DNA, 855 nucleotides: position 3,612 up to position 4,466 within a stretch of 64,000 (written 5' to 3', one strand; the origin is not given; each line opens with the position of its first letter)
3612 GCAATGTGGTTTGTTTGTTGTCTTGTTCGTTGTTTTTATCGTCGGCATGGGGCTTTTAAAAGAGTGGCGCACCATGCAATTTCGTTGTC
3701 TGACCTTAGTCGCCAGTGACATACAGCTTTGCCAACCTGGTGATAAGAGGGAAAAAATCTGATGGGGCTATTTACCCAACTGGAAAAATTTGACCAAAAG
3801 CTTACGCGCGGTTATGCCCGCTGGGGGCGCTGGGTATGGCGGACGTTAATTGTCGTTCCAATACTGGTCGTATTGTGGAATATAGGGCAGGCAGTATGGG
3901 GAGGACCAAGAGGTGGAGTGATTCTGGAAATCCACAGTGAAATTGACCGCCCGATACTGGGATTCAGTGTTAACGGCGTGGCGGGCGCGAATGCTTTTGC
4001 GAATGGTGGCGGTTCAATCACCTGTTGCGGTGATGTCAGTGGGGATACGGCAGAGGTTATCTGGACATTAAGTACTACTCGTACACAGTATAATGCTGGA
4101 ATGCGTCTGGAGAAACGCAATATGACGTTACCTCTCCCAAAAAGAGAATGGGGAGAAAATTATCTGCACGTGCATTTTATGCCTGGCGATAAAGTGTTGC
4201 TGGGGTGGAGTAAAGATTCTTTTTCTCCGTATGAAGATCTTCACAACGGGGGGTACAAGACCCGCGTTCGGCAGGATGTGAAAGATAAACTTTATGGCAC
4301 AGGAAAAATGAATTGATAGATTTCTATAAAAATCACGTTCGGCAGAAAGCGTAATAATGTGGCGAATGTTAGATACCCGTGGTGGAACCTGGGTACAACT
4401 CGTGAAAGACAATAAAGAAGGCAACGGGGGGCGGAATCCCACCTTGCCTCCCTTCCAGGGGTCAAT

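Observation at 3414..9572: Accessory islet between yifL and cyaY encoding a tandem family of secreted repeat proteins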

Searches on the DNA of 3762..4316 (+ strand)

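Call 26: search_dna_similar(query=window:3762-4316:+, collection=ecoli_genomes, mode=distant, max_rows=25, rows=spread)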
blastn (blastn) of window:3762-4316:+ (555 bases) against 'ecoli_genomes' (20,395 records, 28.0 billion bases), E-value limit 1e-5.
Records with a match: 1673; places in all: 1746; records where one place covers at least 80% of the query: 1666.
Genomes with a match: 1673 of 5426; with a place that covers at least 80% of the query: 1666. Places per genome that has any: lowest 1, median 1, highest 3. On chromosomes: 1745 places; on plasmids: 1.
Best place of each record, by identity: >=99% 30; 95-99% 926; 90-95% 207; 60-80% 510.
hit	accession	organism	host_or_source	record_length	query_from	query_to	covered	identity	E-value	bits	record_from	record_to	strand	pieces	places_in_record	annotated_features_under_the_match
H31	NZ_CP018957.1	Escherichia coli strain Ecol_316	Homo sapiens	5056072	1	555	100%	100.0%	0e+0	1002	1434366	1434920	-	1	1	DUF3304 domain-containing protein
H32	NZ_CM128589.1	Escherichia coli strain 200177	Homo sapiens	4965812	1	555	100%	98.0%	0e+0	952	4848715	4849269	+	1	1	DUF3304 domain-containing protein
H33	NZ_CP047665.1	Escherichia coli strain LD26-1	feces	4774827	1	555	100%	97.3%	0e+0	934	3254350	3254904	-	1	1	DUF3304 domain-containing protein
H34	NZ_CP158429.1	Escherichia coli strain CDF6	Homo sapiens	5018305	1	555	100%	97.3%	0e+0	934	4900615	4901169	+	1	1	DUF3304 domain-containing protein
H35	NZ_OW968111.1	Escherichia coli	Homo sapiens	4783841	1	555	100%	97.3%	0e+0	934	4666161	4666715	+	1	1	DUF3304 domain-containing protein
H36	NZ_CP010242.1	Escherichia coli strain S56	not applicable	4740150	1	555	100%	96.8%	0e+0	921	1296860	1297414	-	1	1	DUF3304 domain-containing protein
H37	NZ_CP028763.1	Escherichia coli strain A11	Giraffe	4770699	1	555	100%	96.8%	0e+0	921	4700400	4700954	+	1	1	DUF3304 domain-containing protein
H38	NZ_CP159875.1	Escherichia coli strain 12089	Homo sapiens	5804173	1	555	100%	96.8%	0e+0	921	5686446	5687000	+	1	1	DUF3304 domain-containing protein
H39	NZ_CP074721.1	Escherichia coli strain TW08637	Homo sapiens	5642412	1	555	100%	96.8%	0e+0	921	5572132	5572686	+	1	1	DUF3304 domain-containing protein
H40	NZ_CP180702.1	Escherichia coli strain FREC5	Homo sapiens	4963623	1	555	100%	96.8%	0e+0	921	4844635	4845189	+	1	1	DUF3304 domain-containing protein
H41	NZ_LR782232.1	Escherichia coli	soil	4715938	1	555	100%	96.8%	0e+0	921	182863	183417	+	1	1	DUF3304 domain-containing protein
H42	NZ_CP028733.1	Escherichia coli strain H2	Homo sapiens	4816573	1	555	100%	96.6%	0e+0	916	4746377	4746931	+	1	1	DUF3304 domain-containing protein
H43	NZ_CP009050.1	Escherichia coli NCCP15648 strain NCCP15648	stool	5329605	1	555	100%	96.4%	0e+0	911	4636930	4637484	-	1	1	DUF3304 domain-containing protein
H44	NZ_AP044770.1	Escherichia coli strain TK3888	calf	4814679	1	555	100%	96.4%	0e+0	911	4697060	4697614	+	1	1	DUF3304 domain-containing protein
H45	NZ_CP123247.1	Escherichia coli strain YZMc10-2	chicken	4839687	1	555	100%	94.2%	0e+0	857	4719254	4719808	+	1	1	DUF3304 domain-containing protein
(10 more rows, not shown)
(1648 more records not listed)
